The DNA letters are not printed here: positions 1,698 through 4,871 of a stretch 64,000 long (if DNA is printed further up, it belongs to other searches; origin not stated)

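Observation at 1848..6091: Two-gene operon: Schlafen-like AlbA_2/wHTH protein + AEP(PrimPol)-SF2 helicase-PLD nuclease fusion, a candidate undescribed defence system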

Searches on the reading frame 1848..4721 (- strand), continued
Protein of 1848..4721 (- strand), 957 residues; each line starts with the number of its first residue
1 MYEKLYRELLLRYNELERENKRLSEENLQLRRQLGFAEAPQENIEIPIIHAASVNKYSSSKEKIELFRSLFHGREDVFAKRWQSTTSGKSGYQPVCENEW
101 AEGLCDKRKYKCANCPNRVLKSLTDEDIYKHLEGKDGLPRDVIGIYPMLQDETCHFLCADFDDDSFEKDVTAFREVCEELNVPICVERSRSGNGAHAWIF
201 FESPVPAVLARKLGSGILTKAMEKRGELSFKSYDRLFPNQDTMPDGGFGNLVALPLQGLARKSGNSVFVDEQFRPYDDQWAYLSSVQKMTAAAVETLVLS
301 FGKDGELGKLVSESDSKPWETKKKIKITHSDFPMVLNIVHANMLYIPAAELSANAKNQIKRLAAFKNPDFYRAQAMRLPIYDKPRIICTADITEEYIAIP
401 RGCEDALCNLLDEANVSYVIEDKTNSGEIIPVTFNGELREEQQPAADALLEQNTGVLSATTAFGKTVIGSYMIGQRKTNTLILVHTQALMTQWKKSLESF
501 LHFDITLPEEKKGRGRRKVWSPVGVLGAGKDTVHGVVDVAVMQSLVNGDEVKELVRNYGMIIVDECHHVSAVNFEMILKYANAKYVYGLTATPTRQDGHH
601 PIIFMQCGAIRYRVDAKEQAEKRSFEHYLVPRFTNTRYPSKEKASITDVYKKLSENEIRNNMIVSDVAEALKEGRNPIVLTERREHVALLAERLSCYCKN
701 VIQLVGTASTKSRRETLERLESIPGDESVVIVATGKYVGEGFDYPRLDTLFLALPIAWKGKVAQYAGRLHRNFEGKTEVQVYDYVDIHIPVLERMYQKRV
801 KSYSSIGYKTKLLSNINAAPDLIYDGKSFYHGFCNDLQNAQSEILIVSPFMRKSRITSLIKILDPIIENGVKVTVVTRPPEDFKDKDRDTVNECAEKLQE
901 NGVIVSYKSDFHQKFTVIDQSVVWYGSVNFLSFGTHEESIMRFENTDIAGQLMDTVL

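Call 98: list_cluster_members(proteins=[P0001, P0121, P0040])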
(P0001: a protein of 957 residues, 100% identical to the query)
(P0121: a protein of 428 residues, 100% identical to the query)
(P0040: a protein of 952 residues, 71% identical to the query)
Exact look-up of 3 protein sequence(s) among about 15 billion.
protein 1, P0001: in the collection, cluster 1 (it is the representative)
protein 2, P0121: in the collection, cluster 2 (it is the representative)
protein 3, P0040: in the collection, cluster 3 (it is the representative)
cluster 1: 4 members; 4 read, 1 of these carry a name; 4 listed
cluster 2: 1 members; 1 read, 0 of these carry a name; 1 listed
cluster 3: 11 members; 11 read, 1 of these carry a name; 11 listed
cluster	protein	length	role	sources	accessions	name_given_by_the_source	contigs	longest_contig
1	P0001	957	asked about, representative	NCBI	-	-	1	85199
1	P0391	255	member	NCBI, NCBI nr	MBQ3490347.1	MAG: helicase, partial [Clostridia bacterium] | helicase [Clostridia bacterium]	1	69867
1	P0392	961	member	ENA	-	-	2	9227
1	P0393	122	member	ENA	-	-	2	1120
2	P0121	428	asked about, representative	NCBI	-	-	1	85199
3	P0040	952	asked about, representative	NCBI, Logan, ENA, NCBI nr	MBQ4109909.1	MAG: DEAD/DEAH box helicase family protein [Clostridia bacterium] | DEAD/DEAH box helicase family protein [Clostridia bacterium]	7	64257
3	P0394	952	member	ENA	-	-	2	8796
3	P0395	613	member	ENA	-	-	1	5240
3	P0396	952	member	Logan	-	-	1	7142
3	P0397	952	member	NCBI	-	-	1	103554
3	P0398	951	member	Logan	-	-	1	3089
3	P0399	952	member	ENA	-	-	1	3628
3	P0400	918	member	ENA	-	-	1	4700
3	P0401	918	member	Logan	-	-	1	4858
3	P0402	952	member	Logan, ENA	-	-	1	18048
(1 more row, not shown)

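Call 105: search_dna_similar(query=window:1848-4721:-, collection=plasmids, mode=protein, max_evalue=1e-20, max_rows=25)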
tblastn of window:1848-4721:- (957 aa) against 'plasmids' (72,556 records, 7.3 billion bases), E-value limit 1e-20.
Records with a match: 121; places in all: 131; records where one place covers at least 80% of the query: 54.
Best place of each record, by identity: <60% 121.
By first word of the organism name: Acinetobacter 12; Escherichia 11; Sinorhizobium 10; Dinoroseobacter 6; Rhizobium 6; Bacillus 6; Bradyrhizobium 5; Lacticaseibacillus 4; Klebsiella 4; Paracoccus 3; and 37 more.
By predicted mobility (MOB-suite, as given by PLSDB): conjugative 50; non-mobilizable 45; mobilizable 26.
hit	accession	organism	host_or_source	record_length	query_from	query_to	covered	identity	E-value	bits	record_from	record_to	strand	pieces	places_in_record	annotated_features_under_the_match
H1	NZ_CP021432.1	Yoonia vestfoldensis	Skeletonema marinoi strain RO5AC,Cell ...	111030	26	808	82%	46.8%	0e+0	740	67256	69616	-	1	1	DEAD/DEAH box helicase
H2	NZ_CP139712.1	Sulfitobacter sp. OXR-159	Bacterial Culture,hydrothermal vent ...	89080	26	808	82%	46.8%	0e+0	739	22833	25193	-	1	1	DEAD/DEAH box helicase family protein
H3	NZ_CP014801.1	Salipiger profundus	single cell,environmental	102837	26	808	82%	46.7%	0e+0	734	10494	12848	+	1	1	DEAD/DEAH box helicase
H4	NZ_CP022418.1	Pseudosulfitobacter pseudonitzschiae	Skeletonema marinoi strain RO5AC,Cell ...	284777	26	808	82%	46.7%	0e+0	737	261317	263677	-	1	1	DEAD/DEAH box helicase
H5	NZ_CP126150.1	Sagittula sp. MA-2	Cell culture,Coastal seawater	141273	26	808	82%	46.6%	0e+0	738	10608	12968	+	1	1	DEAD/DEAH box helicase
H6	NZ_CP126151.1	Sagittula sp. MA-2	Cell culture,Coastal seawater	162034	26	808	82%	46.6%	0e+0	738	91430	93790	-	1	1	DEAD/DEAH box helicase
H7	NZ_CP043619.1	Pukyongiella litopenaei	Penaeus vannamei (shrimp),cultured ...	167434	26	808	82%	46.6%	0e+0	737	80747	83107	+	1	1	DEAD/DEAH box helicase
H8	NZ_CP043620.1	Pukyongiella litopenaei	Penaeus vannamei (shrimp),cultured ...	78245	26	808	82%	46.6%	0e+0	737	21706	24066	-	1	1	DEAD/DEAH box helicase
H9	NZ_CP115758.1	Paracoccus sp. SCSIO 75233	cell culture,sediment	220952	52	808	79%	48.2%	0e+0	743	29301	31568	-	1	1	DEAD/DEAH box helicase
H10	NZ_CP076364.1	Gemmobacter fulvus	cell culture,Anabaena culture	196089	25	808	82%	46.5%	0e+0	741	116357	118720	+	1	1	DEAD/DEAH box helicase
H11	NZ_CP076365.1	Gemmobacter fulvus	cell culture,Anabaena culture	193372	25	808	82%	46.5%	0e+0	741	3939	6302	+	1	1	DEAD/DEAH box helicase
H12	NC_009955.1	Dinoroseobacter shibae DFL 12 = DSM 16493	-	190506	26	808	82%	46.5%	0e+0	730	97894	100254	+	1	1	DEAD/DEAH box helicase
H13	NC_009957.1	Dinoroseobacter shibae DFL 12 = DSM 16493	-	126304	26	808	82%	46.5%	0e+0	730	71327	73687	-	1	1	DEAD/DEAH box helicase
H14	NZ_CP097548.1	Dinoroseobacter shibae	Alexandrium ostenfeldii,pure culture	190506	26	808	82%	46.5%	0e+0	730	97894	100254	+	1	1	DEAD/DEAH box helicase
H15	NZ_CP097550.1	Dinoroseobacter shibae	Alexandrium ostenfeldii,pure culture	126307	26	808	82%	46.5%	0e+0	730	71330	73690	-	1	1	DEAD/DEAH box helicase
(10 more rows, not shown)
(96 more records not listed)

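Call 106: search_dna_similar(query=window:1848-4721:-, collection=phages, mode=protein, max_evalue=1e-20, max_rows=15)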
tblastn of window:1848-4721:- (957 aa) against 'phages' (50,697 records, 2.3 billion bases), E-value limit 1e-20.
Records with a match: 14; places in all: 14; records where one place covers at least 80% of the query: 0.
Best place of each record, by identity: <60% 14.
By first word of the organism name: Vibrio 5; Stenotrophomonas 4; Rhizobium 2; Erwinia 2; Salmonella 1.
By host as written in the record: Stenotrophomonas maltophilia 4; Vibrio splendidus 2; Erwinia amylovora 2; Vibrio harveyi LV6 1; Vibrio alginolyticus 1; - 1; Rhizobium phaseoli Y1_11 1; Salmonella enterica subsp. enterica serovar Typhi NCTC 8485 1; and 1 more.
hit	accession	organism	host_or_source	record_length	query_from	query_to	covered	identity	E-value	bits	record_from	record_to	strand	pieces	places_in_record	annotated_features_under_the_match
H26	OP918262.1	Vibrio phage LV6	Vibrio harveyi LV6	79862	397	806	43%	27.0%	2e-21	107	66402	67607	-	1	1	putative DNA helicase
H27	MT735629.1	Vibrio phage vB_ValS_PJ32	Vibrio alginolyticus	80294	395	807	43%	26.4%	2e-22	110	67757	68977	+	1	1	P-loop containing nucleoside triphosphate hydrolase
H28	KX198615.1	Vibrio phage vB_VhaS-a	Vibrio harveyi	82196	395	806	43%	26.4%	9e-22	108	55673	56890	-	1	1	hypothetical protein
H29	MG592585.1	Vibrio phage 1.215.A._10N.222.54.F7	Vibrio splendidus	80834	395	806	43%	25.7%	2e-24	117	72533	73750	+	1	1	P-loop containing nucleoside triphosphate hydrolase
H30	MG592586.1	Vibrio phage 1.215.B._10N.222.54.F7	Vibrio splendidus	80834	395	806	43%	25.7%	2e-24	117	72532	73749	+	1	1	P-loop containing nucleoside triphosphate hydrolase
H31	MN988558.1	Rhizobium phage RHph_Y1_11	Rhizobium phaseoli Y1_11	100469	449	807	38%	29.0%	7e-30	134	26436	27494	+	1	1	ATP-dependent RNA-DNA and DNA-DNA helicase protein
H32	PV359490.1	Salmonella phage Sen-NF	Salmonella enterica subsp. enterica ...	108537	386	809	44%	24.1%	7e-24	115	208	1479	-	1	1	putative DNA repair helicase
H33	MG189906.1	Stenotrophomonas phage vB_SmaS_DLP_5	Stenotrophomonas maltophilia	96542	456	807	37%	28.1%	6e-25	119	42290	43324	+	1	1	superfamily II DNA or RNA helicase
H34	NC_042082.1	Stenotrophomonas phage vB_SmaS_DLP_5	Stenotrophomonas maltophilia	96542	456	807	37%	28.1%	6e-25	119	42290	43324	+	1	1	superfamily II DNA or RNA helicase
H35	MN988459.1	Rhizobium phage RHph_TM16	Rhizobium sp. R693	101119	454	807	37%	27.6%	2e-25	120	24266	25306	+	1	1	ATP-dependent RNA-DNA and DNA-DNA helicase protein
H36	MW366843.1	Erwinia phage pEa_SNUABM_5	Erwinia amylovora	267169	432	786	37%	27.2%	1e-22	111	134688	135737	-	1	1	putative helicase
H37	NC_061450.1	Erwinia phage pEa_SNUABM_5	Erwinia amylovora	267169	432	786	37%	27.2%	1e-22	111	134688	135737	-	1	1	putative helicase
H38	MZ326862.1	Stenotrophomonas phage Summit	Stenotrophomonas maltophilia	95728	456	807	37%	27.4%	6e-25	118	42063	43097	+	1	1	DNA helicase | ribosome_binding_site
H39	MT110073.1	Stenotrophomonas phage vB_SmaS_DLP_3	Stenotrophomonas maltophilia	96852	448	787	36%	27.8%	9e-23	111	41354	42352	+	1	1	superfamily II DNA or RNA helicase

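Call 111: predict_structure(alignment_id=A2)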
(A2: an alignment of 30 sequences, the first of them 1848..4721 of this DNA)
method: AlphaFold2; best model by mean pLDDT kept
length: 957 residues; sequences in the alignment: 30
mean_pLDDT: 88.0   pTM: 0.80
mean pLDDT of the five models: 88.0, 87.4, 85.8, 84.3, 83.5
residues with pLDDT >= 90: 597; 70-90: 285; 50-70: 49; < 50: 26
segments of 3 or more residues with pLDDT < 50: 36-51, 320-322, 815-818
pLDDT, mean of each block of 10 residues (from residue 1): 73 94 89 55 35 82 95 94 89 91 83 85 95 89 94 96 90 95 96 95 95 93 90 92 84 95 95 94 94 92 66 52 65 93 95 92 91 84 90 93 93 93 95 93 95 94 92 97 91 92 78 60 86 91 90 94 91 90 96 86 92 90 91 81 76 92 96 94 93 95 83 85 90 83 88 90 90 90 90 90 90 59 84 93 94 93 94 95 88 95 92 91 92 84 88 84
secondary structure, 60 per line:
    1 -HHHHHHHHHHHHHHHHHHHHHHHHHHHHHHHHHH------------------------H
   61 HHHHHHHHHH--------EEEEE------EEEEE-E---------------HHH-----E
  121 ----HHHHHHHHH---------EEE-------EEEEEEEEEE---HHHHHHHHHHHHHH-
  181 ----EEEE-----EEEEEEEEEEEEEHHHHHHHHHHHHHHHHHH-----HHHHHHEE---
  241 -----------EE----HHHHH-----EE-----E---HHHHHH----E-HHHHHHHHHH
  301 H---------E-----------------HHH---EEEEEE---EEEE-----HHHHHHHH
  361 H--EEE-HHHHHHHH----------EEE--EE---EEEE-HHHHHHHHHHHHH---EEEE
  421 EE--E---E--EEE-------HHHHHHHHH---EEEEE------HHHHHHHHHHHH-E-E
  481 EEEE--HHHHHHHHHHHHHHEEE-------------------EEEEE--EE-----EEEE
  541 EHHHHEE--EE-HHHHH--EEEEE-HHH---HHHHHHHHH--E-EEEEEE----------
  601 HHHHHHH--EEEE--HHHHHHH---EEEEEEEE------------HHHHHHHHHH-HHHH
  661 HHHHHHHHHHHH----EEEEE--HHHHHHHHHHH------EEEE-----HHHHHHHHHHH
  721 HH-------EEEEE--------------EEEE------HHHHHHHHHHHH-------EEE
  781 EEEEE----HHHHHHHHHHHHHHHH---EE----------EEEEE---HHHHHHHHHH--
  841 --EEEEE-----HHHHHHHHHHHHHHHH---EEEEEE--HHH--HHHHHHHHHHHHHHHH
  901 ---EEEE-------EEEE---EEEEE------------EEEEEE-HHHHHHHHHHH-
elements in order (helices of 4 or more, strands of 3 or more residues): H2-35 H60-70 E79-83 E90-94 H125-133 E143-145 E153-162 H166-179 E185-188 E194-206 H207-224 H230-235 H258-262 H279-284 H291-301 E335-340 E344-347 H353-361 E364-366 H368-375 E386-388 E396-399 H401-413 E417-422 E432-434 H442-450 E454-458 H465-476 E480-484 H487-500 E501-503 E523-527 E537-541 H542-545 H553-557 E560-564 H572-580 E585-590 H601-607 E610-613 H616-622 E626-633 H646-655 H657-672 E677-681 H684-694 E701-704 H710-722 E730-734 E749-752 H759-770 E778-785 H790-805 E821-825 H829-838 E843-847 H853-868 E872-877 H885-900 E904-907 E915-918 E922-926 E939-944 H946-956

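Call 113: fold_search(model_id=the predicted structure, library=pdb)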
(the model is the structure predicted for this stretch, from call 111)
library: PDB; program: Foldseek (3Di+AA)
matches with E <= 10: 1474; with E <= 0.001: 840
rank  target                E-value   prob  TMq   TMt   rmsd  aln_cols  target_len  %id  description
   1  2oca                  6.5e-20  1.00  0.23  0.41  19.5       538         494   17  The crystal structure of T4 UvsW (released 2007-10-16)
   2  5tnu_A                1.1e-19  1.00  0.21  0.42  21.2       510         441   18  S. tokodaii XPB II crystal structure at 3.0 Angstrom resolution (released 2017-11-01)
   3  6p4w_A                1.9e-19  1.00  0.25  0.46  10.4       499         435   18  XPB helicase in a complex with truncated Bax1 from Sulfurisphaera tokodaii at 2.96 Angstrom resolution (released 2020-06-03)
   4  6p4o_A                2.5e-19  1.00  0.27  0.51   9.7       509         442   18  Complex of XPB helicase with Bax1 endonuclease from Sulfurisphaera tokodaii at 3.15 Angstroms resolution (released 2020-06-03)
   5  8ebs_A                7.0e-19  1.00  0.37  0.56  17.6       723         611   12  Initial DNA-lesion (Cy5) binding by XPC and TFIIH (released 2023-04-19)
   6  6p4o_E                7.4e-19  1.00  0.27  0.51  10.0       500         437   19  Complex of XPB helicase with Bax1 endonuclease from Sulfurisphaera tokodaii at 3.15 Angstroms resolution (released 2020-06-03)
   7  6p4o_C                1.2e-18  1.00  0.27  0.51   9.4       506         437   17  Complex of XPB helicase with Bax1 endonuclease from Sulfurisphaera tokodaii at 3.15 Angstroms resolution (released 2020-06-03)
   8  9pd3_A                1.6e-18  1.00  0.37  0.56  18.3       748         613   12  NER dual incision complex - DuIS (released 2026-02-18)
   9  7o4i_7                3.5e-18  1.00  0.38  0.57  16.2       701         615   13  Yeast RNA polymerase II transcription pre-initiation complex with initial transcription bubble (released 2021-06-16)
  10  7o4k_7                6.1e-18  1.00  0.38  0.57  15.7       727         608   12  Yeast TFIIH in the contracted state within the pre-initiation complex (released 2021-06-16)
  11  7o4l_7                1.5e-17  1.00  0.38  0.57  15.5       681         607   14  Yeast TFIIH in the expanded state within the pre-initiation complex (released 2021-06-16)
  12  5tnu_B                1.5e-17  1.00  0.24  0.51  11.6       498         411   18  S. tokodaii XPB II crystal structure at 3.0 Angstrom resolution (released 2017-11-01)
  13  8ebv_A                2.6e-17  1.00  0.38  0.58  16.3       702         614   13  Initial DNA-lesion (AP) binding by XPC and TFIIH complex 1 (released 2023-04-19)
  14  6p4f_C                6.2e-17  1.00  0.33  0.68   7.6       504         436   19  Crystal structure of the XPB-Bax1-forked DNA ternary complex (released 2020-06-17)
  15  7zsa_7                1.6e-16  1.00  0.37  0.56   7.6       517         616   14  Yeast RNA polymerase II transcription pre-initiation complex with the +1 nucleosome and NTP (complex B) (released 2022-11-16)
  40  7nqd_B                1.6e-13  1.00  0.19  0.81   3.4       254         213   26  Prim-Pol Domain of CRISPR-associated Prim-Pol (CAPP) from Marinitoga sp. 1137 (released 2022-05-04)
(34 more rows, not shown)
